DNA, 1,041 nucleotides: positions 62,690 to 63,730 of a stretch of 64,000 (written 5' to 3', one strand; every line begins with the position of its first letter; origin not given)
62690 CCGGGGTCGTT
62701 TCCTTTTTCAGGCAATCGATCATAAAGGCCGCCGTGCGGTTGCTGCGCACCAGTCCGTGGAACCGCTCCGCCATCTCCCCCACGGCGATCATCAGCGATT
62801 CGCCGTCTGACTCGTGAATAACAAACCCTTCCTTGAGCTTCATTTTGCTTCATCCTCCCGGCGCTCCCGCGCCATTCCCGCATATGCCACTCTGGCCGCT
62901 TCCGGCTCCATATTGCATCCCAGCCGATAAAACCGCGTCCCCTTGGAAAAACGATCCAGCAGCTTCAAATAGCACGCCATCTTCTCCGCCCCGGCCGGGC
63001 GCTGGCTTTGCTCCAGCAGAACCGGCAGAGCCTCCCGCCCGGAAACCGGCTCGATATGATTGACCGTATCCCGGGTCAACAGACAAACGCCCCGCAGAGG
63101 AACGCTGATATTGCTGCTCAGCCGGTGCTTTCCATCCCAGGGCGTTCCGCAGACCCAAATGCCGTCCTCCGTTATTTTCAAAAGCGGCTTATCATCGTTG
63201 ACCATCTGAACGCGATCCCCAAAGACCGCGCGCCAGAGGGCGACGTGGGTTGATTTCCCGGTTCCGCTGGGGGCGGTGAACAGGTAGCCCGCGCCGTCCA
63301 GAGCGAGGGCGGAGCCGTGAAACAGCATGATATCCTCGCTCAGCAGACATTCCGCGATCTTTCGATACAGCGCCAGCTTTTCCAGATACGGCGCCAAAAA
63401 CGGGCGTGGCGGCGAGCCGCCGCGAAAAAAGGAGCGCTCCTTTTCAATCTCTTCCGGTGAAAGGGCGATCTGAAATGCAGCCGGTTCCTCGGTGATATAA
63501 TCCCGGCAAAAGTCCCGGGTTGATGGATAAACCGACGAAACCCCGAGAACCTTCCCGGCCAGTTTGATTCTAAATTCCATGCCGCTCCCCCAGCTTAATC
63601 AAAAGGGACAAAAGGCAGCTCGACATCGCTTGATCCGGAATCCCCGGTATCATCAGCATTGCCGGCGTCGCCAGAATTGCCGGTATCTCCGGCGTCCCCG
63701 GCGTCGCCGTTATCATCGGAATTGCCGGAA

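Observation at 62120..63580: Orphan HPr-kinase-like / PqqD(RRE) / S24-S26 peptidase operon with no recognisable RiPP core enzyme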

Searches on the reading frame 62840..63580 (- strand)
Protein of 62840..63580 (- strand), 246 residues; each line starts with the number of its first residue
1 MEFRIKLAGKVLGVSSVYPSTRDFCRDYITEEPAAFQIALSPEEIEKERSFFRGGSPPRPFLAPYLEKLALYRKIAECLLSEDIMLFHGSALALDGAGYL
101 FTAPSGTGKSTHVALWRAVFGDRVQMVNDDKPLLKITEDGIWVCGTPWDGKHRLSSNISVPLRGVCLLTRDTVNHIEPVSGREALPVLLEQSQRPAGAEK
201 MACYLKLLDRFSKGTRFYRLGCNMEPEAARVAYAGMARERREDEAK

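Call 5: search_protein_families(library=pfam, proteins=[window:62840-63580:-], max_evalue=0.1)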
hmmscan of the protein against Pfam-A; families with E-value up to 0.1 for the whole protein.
window:62840-63580:- (246 aa): 1 family
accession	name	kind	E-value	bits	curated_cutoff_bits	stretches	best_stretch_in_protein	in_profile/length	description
PF13555.12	AAA_29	-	0.021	15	27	1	87-113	12-39/61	P-loop containing region of AAA domain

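Call 6: search_protein_families(library=ncbifam, proteins=[window:62840-63580:-], max_evalue=0.1)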
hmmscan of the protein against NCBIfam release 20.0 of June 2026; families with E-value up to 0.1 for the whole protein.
window:62840-63580:- (246 aa): 3 families
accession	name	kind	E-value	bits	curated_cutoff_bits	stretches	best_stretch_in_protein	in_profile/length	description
TIGR04249.1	SCM_chp_ScmC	equivalog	0.0033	16.8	125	1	87-182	128-227/292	SynChlorMet cassette protein ScmC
TIGR04352.1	HprK_rel_A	equivalog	0.059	12.5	200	0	82-114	94-126/280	HprK-related kinase A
TIGR04355.1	HprK_rel_B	hypoth_equivalog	0.067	12.3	200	1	77-140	137-197/351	HprK-related kinase B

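Call 7: find_encoding_contigs(protein=window:62840-63580:-, flank=10000, max_places=10)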
Protein window:62840-63580:- (246 aa): no gene with exactly this product is on record in the collection.
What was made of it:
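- Tried and rejected: There is no exact-product record for the window kinase (call 7).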

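Call 8: find_homologous_proteins(query=window:62840-63580:-)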
Query window:62840-63580:- (246 aa): 6859 proteins with E <= 0.001 among 8000 candidates; the best 120 are listed.
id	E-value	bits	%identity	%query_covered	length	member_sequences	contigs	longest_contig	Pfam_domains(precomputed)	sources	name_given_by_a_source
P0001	7.5e-161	551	99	100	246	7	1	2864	PF27840.1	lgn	-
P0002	9.7e-87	309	58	96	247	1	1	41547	PF27840.1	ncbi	-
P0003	4.3e-86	307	58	96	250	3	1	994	PF27840.1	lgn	-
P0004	7.0e-86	306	57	99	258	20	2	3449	PF27840.1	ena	-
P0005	2.5e-85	304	58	96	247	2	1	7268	PF27840.1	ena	-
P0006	6.5e-85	303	58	95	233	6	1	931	PF27840.1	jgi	jgi:hypothetical protein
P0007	1.2e-84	302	57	97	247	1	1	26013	PF27840.1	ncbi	-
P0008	2.0e-84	301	58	97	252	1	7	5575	PF27840.1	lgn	-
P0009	4.1e-84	300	56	98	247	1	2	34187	PF27840.1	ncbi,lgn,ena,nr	ncbi:MAG: hypothetical protein IK095_05925 [Oscillospiraceae bacterium]|nr:hypothetical protein [Osc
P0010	5.6e-84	300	59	96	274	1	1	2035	PF27840.1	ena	-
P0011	6.2e-84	299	58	96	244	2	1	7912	PF27840.1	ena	-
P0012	8.2e-84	299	56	98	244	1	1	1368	PF27840.1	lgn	-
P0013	1.1e-83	299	57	98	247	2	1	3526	PF27840.1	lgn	-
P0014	2.1e-83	298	57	98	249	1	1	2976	PF27840.1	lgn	-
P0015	2.4e-83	298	57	98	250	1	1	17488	PF27840.1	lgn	-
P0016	4.5e-83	297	56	97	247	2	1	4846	PF27840.1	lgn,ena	-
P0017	5.6e-83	296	55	96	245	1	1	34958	PF27840.1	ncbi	-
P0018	6.5e-83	296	56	97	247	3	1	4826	PF27840.1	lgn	-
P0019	8.3e-83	296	56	96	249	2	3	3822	PF27840.1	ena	-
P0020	9.1e-83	296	56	97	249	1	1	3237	PF27840.1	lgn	-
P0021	9.5e-83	296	58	98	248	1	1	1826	PF27840.1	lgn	-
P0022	1.4e-82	295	55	99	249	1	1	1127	PF27840.1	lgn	-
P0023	1.9e-82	295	57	96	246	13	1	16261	PF27840.1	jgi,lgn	jgi:hypothetical protein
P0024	1.9e-82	295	55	95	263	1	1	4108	PF27840.1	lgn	-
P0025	1.9e-82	295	57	97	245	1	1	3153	PF27840.1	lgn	-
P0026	2.7e-82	294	56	98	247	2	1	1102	PF27840.1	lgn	-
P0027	3.9e-82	294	57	96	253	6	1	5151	PF27840.1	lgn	-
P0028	4.2e-82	293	58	96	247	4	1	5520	PF27840.1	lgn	-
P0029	6.7e-82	293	56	96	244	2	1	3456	PF27840.1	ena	-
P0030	1.0e-81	292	56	96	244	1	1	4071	PF27840.1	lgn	-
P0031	1.1e-81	292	57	96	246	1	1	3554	PF27840.1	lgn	-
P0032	1.1e-81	292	58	96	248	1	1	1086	PF27840.1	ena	-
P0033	1.5e-81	292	55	96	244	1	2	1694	PF27840.1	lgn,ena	-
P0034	1.6e-81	292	56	95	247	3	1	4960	PF27840.1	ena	-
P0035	1.6e-81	292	54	98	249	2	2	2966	PF27840.1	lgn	-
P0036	1.9e-81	291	55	97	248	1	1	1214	PF27840.1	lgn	-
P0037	3.5e-81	290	55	97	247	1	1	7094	PF27840.1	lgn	-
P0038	3.7e-81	290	56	98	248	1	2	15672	PF27840.1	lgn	-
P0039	4.9e-81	290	54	98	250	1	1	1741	PF27840.1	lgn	-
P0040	5.3e-81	290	55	96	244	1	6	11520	PF27840.1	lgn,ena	-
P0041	6.0e-81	290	56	98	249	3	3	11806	PF27840.1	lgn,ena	-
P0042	6.7e-81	290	57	96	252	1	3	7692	PF27840.1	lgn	-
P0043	9.3e-81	289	56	96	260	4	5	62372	PF27840.1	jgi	jgi:hypothetical protein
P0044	1.0e-80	289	57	98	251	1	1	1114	PF27840.1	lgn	-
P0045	1.0e-80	289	55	96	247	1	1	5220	PF27840.1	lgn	-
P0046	1.1e-80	289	53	97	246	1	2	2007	PF27840.1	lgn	-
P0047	1.2e-80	289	57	96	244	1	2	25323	PF27840.1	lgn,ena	-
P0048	1.5e-80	288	56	98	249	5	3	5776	PF27840.1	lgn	-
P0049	1.7e-80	288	58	95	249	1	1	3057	PF27840.1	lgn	-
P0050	1.8e-80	288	56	98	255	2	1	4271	PF27840.1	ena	-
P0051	2.0e-80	288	56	96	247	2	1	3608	PF27840.1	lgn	-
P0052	2.3e-80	288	56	96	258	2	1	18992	PF27840.1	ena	-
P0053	2.6e-80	288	53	99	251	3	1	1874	PF27840.1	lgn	-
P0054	3.0e-80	287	56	96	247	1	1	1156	PF27840.1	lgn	-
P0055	3.1e-80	287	55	96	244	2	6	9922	PF27840.1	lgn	-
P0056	3.2e-80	287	54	97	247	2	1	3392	PF27840.1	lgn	-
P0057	4.5e-80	287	54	96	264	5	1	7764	PF27840.1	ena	-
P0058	5.0e-80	287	53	97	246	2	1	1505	PF27840.1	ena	-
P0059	6.1e-80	286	58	95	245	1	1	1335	PF27840.1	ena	-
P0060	8.4e-80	286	57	96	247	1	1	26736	PF27840.1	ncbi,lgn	-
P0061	8.6e-80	286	58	95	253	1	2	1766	PF27840.1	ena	-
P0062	9.0e-80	286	56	98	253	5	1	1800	PF27840.1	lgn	-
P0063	9.2e-80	286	55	99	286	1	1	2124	PF27840.1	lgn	-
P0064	9.5e-80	286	55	96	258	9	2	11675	PF27840.1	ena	-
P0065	1.0e-79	286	54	95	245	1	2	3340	PF27840.1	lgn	-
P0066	1.3e-79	285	54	98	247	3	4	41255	PF27840.1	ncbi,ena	-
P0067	1.4e-79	285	53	95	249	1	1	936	PF27840.1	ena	-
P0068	1.4e-79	285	57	95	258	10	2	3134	PF27840.1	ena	-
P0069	1.4e-79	285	55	96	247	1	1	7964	PF27840.1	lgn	-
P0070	1.6e-79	285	54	99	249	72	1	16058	PF27840.1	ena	-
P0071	1.6e-79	285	56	96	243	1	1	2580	PF27840.1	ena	-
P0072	1.9e-79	285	53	96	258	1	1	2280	PF27840.1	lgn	-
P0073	1.9e-79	285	56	97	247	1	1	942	PF27840.1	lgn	-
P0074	2.0e-79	285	56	96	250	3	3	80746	PF27840.1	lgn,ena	-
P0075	2.1e-79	285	56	95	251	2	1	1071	PF27840.1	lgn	-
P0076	2.2e-79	285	55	96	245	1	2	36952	PF27840.1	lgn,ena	-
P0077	2.5e-79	284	53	96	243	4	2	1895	PF27840.1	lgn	-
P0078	2.5e-79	284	54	96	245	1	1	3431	PF27840.1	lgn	-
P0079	2.7e-79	284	58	96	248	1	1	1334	PF27840.1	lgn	-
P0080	3.3e-79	284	49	95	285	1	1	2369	PF27840.1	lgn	-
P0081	3.5e-79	284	57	95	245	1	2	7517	PF27840.1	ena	-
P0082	4.0e-79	284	55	97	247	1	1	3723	PF27840.1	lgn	-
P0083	4.3e-79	284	54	98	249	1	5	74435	PF27840.1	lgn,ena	-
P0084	5.1e-79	283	53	98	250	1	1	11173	PF27840.1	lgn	-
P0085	5.2e-79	283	57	95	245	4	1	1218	PF27840.1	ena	-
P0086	5.2e-79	283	56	99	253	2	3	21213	PF27840.1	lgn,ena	-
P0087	5.4e-79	283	55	96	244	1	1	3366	PF27840.1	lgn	-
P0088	5.7e-79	283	54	97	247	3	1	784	PF27840.1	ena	-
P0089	5.7e-79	283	54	96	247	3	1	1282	PF27840.1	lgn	-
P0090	6.3e-79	283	54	95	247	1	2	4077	PF27840.1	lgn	-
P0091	6.8e-79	283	54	98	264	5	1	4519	PF27840.1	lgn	-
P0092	7.0e-79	283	55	96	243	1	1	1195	PF27840.1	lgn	-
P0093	7.5e-79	283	56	98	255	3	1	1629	PF27840.1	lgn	-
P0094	7.6e-79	283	56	92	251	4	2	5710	PF27840.1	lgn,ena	-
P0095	9.9e-79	282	56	96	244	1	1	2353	PF27840.1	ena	-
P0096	1.1e-78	282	54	96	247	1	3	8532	PF27840.1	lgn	-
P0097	1.1e-78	282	57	97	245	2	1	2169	PF27840.1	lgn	-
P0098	1.1e-78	282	55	94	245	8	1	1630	PF27840.1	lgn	-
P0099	1.2e-78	282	56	98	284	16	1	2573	PF27840.1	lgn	-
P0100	1.2e-78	282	54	97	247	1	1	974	PF27840.1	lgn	-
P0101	1.4e-78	282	52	98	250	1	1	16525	PF27840.1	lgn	-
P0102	1.6e-78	282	52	98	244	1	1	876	PF27840.1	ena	-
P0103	1.7e-78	282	57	94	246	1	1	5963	PF27840.1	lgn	-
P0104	1.7e-78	282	56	96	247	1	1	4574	PF27840.1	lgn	-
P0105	1.8e-78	282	55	98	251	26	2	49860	PF27840.1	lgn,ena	-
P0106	1.8e-78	282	55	95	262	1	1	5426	PF27840.1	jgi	jgi:hypothetical protein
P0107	1.8e-78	282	55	97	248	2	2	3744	PF27840.1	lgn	-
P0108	1.9e-78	282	54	97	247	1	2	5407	PF27840.1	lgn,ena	-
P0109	2.0e-78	281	56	95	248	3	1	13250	PF27840.1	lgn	-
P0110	2.1e-78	281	56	96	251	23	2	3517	PF27840.1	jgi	-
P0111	2.1e-78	281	53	97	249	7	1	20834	PF27840.1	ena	-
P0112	2.7e-78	281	53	94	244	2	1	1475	PF27840.1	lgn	-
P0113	2.7e-78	281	55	97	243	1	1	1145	PF27840.1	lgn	-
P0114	2.7e-78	281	54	97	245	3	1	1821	PF27840.1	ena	-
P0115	2.8e-78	281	55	96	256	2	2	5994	PF27840.1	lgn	-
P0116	3.0e-78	281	55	96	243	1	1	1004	PF27840.1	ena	-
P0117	3.1e-78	281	55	97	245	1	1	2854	PF27840.1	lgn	-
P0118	3.1e-78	281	55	96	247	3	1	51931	PF27840.1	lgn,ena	-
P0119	3.3e-78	281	53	97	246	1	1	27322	PF27840.1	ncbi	-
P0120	3.3e-78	281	56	96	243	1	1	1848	PF27840.1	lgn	-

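Call 9: find_encoding_contigs(protein=P0074, flank=10000, max_places=3)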
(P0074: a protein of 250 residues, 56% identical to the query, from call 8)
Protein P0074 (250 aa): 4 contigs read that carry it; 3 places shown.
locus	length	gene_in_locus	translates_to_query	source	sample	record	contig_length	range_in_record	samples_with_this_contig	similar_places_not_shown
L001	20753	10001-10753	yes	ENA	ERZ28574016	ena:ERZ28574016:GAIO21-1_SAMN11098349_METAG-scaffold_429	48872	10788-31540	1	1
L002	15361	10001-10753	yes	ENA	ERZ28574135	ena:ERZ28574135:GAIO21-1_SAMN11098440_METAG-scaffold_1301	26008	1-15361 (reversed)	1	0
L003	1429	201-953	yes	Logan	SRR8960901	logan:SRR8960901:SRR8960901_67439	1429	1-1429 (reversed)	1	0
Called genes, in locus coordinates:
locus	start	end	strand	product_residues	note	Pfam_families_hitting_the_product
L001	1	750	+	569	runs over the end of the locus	PF00239:Resolvase, PF07508:Recombinase, PF13408:Zn_ribbon_recom (weak)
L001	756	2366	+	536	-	PF00239:Resolvase, PF07508:Recombinase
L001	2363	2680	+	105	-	PF19517:DUF6050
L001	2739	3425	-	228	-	PF01381:HTH_3, PF12844:HTH_19 (weak), PF13443:HTH_26, PF13560:HTH_31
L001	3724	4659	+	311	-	PF17989:ALP_N (faint), PF21522:MreB-like_C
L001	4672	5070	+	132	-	-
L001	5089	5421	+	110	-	PF19517:DUF6050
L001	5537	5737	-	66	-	PF13443:HTH_26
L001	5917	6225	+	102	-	-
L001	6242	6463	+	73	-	-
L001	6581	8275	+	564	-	PF00239:Resolvase, PF07508:Recombinase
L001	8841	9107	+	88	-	PF02397:Bac_transf (weak)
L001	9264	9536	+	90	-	PF05402:PqqD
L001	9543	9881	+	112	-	-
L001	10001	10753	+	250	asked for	PF27840:ScmC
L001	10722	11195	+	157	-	-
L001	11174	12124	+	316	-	-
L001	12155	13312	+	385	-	PF14907:NTP_transf_5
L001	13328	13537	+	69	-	PF19481:DUF6017 (weak)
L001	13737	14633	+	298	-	PF04754:Transposase_31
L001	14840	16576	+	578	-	PF01609:DDE_Tnp_1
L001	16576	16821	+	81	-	-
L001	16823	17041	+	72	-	-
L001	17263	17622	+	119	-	PF21716:dnstrm_HI1420 (weak), PF12844:HTH_19 (weak), PF01381:HTH_3, PF13443:HTH_26, PF13560:HTH_31 (weak)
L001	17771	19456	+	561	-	PF03235:GmrSD_N, PF07510:GmrSD_C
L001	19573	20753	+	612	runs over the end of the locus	PF13522:GATase_6, PF13537:GATase_7, PF01380:SIS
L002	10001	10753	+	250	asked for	PF27840:ScmC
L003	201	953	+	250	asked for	PF27840:ScmC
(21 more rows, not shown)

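Call 10: find_encoding_contigs(protein=P0002, flank=10000, max_places=3)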
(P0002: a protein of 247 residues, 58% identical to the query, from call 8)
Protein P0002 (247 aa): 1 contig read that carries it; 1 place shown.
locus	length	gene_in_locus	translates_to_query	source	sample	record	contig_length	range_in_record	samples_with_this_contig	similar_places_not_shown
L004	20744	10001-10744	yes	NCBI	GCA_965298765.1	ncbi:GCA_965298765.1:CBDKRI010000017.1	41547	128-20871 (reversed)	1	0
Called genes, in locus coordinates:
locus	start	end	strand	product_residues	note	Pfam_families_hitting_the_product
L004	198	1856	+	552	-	PF00920:ILVD_EDD_N, PF24877:ILV_EDD_C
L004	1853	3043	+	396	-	PF05673:DUF815, PF13191:AAA_16 (faint), PF00004:AAA (weak)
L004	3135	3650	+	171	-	PF01613:Flavin_Reduct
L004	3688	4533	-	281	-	PF02645:DegV, PF13684:FakA-like_C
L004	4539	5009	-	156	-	PF01978:TrmB (weak), PF12802:MarR_2, PF01047:MarR (faint), PF09339:HTH_IclR (weak), PF12840:HTH_20 (weak)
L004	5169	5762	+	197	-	PF03382:DUF285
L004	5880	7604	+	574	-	PF00630:Filamin (faint), PF22058:X25_BaPul_like, PF07495:Y_Y_Y (faint), PF22058:X25_BaPul_like, PF16738:CBM26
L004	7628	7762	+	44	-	-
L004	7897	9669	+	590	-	PF01841:Transglut_core (weak)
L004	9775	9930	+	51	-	-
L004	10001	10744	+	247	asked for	PF27840:ScmC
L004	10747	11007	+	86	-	PF05402:PqqD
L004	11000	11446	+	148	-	-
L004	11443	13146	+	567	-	PF00664:ABC_membrane, PF00005:ABC_tran, PF02463:SMC_N (faint), PF13304:AAA_21 (faint)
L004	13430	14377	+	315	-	PF00056:Ldh_1_N, PF02866:Ldh_1_C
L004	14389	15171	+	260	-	PF02754:CCG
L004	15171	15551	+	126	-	PF13237:Fer4_10, PF12797:Fer4_2 (faint), PF13183:Fer4_8, PF12838:Fer4_7, PF13187:Fer4_9, PF13484:Fer4_16 (faint), PF13534:Fer4_17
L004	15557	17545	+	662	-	PF00890:FAD_binding_2 (weak), PF01266:DAO (weak), PF07992:Pyr_redox_2 (weak), PF12831:FAD_oxidored (weak), PF13450:NAD_binding_8 (weak), PF00037:Fer4 (weak), PF12837:Fer4_6 (weak), PF12838:Fer4_7, +10 more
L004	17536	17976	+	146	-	PF02662:FlpD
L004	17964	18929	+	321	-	PF13187:Fer4_9 (faint), PF13534:Fer4_17 (faint), PF13237:Fer4_10 (faint), PF00037:Fer4 (faint), PF12797:Fer4_2 (faint), PF13183:Fer4_8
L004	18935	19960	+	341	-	PF13187:Fer4_9 (faint), PF13534:Fer4_17 (faint), PF12797:Fer4_2 (faint), PF13183:Fer4_8 (faint), PF17179:Fer4_22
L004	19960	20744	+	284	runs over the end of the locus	PF00970:FAD_binding_6 (weak), PF00175:NAD_binding_1, PF10418:DHODB_Fe-S_bind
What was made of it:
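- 62840..63580 (-): lppK-like P-loop kinase (246 aa; Walker A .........). At least 6859 homologues carry PF27840 'ScmC' (calls 8-10).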

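Call 13: find_encoding_contigs(protein=P0001, flank=10000, max_places=5)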
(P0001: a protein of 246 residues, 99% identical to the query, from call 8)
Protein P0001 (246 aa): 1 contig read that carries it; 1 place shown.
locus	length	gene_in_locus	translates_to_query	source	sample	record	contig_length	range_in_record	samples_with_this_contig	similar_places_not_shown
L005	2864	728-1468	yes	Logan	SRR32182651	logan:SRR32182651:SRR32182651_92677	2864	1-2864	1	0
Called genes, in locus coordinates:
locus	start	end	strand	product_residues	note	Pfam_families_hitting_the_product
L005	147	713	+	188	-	-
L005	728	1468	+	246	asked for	PF27840:ScmC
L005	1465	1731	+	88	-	PF05402:PqqD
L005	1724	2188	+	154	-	-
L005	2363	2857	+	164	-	PF02075:RuvC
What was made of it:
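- An independent sample carries the same intact four-gene unit at 99% identity (call 13).
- Tried and rejected: The only near-identical contig is 2.9 kb (call 13).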

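Call 18: find_related_loci(query=A1, collection=genome_contigs, flank=10000)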
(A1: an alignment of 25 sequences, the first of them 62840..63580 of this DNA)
Query A1 (246 aa) in genome_contigs; peptide patterns used: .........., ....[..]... (x = any residue, [..] = any of these).
599 stretches matched a pattern (row limit reached: there are more); 595 encode a relative of the query (tblastn E <= 1e-3); the best 80 are kept; 80 distinct loci.
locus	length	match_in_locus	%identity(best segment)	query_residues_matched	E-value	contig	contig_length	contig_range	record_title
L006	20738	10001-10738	56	3-243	4e-85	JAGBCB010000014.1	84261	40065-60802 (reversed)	MAG: Lachnospiraceae bacterium isolate RGIG8982 Water_deer_Rectum-2__c70, whole genome shotgun sequence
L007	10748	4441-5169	53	2-239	2e-83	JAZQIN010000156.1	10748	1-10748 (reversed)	MAG: Faecousia sp. isolate T1900044623_TS20190089.MAGScoT_cleanbin_000054 SGB_918_k141_111801, whole genome shotgun sequ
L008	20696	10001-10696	53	2-236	1e-82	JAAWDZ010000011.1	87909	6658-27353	MAG: Eubacterium sp. isolate ABMPRH_322_1 k141_131689, whole genome shotgun sequence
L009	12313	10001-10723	54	3-238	2e-82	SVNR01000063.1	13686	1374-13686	MAG: Ruminococcus sp. isolate SIG544 NODE_76331_length_13686_cov_2.595914, whole genome shotgun sequence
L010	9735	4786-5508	55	3-238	2e-82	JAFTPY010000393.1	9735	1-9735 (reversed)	MAG: Lachnospiraceae bacterium isolate RGIG4043 Roe_deer_Cecum-5__c589055, whole genome shotgun sequence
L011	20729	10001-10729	53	2-239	2e-81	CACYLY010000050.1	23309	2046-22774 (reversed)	MAG: Ruminococcaceae bacterium isolate RUG12056 genome assembly, contig: RUG12056_asm_50, whole genome shotgun sequence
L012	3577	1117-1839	52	1-236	2e-81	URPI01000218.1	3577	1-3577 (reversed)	uncultured Clostridiales bacterium isolate UMGS1211 genome assembly, contig: NODE_11443_length_3577_cov_3.280522, whole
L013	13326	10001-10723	52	2-237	8e-81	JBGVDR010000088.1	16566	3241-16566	MAG: Faecousia sp. isolate fecal_MAG_432 fecal_MAG_432_contig_0088, whole genome shotgun sequence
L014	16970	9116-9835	51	2-236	3e-80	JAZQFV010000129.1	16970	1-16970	MAG: Ruminococcus sp. isolate T1900044632_TS20190098.MAGScoT_cleanbin_000010 SGB_1065_k141_1606635, whole genome shotgun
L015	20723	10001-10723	50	1-236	4e-80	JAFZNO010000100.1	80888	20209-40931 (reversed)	MAG: Lachnospiraceae bacterium isolate RGIG7929 Water_buffalos_Rumen-1__c972279, whole genome shotgun sequence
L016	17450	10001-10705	52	7-236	4e-79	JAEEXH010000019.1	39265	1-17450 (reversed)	MAG: Oscillospiraceae bacterium isolate Tb.RUG.516 NODE_3457_length_39265_cov_1.376437, whole genome shotgun sequence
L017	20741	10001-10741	49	5-244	2e-78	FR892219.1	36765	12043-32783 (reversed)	Ruminococcus sp. CAG:382 genomic scaffold, scf246, whole genome shotgun sequence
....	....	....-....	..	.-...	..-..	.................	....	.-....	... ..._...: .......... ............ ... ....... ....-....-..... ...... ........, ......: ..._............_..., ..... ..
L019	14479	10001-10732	49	1-239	3e-78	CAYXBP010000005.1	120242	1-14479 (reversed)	MAG TPA_asm: uncultured Ruminococcus sp. isolate SRP350583_co2_61 genome assembly, contig: NODE_106_length_120242_cov_91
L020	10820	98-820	50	5-236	7e-78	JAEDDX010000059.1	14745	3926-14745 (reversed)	MAG: Acetatifactor sp. isolate MAG043 NODE_3816_length_14745_cov_19.872226, whole genome shotgun sequence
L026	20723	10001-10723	50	1-236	4e-76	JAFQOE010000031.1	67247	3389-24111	MAG: Lachnospiraceae bacterium isolate RGIG1998 Goat_Colon-1__c233, whole genome shotgun sequence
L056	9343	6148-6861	49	6-238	2e-70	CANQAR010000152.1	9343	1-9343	MAG: uncultured Lachnospiraceae bacterium isolate Lapin-002__bin83 genome assembly, contig: Lapin-002__NODE_9795_length_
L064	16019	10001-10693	49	4-239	2e-69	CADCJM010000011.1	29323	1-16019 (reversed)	MAG: Ruminococcaceae bacterium isolate RUG14704 genome assembly, contig: RUG14704_asm_11, whole genome shotgun sequence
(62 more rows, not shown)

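Call 47: search_solved_structures(query=A1, max_evalue=1, show_alignments=2)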
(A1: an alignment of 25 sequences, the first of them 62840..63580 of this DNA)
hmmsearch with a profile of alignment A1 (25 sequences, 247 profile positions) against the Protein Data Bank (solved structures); distinct sequences matched with E-value up to 1: 1.
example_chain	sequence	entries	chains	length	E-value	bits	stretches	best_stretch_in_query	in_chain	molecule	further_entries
3tmo_A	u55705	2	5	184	0.72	12.3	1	8-95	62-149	OTU domain-containing protein 5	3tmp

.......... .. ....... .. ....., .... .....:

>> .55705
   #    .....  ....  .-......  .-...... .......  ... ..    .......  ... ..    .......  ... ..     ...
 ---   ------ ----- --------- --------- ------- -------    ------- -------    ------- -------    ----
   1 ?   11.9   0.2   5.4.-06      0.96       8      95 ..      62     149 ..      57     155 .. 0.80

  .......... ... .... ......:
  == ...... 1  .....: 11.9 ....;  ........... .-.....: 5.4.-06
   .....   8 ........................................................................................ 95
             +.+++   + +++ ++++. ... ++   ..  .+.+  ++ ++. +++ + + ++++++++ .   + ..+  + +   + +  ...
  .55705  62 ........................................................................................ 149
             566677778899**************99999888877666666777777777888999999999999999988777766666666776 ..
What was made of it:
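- On HPr kinase/phosphorylase (HprK/P, PF07475): The family profile found no HprK among PDB sequences (call 47).
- Sequence HMMs for HprK or ScmC are far below their cutoffs (calls 5, 6, 47).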
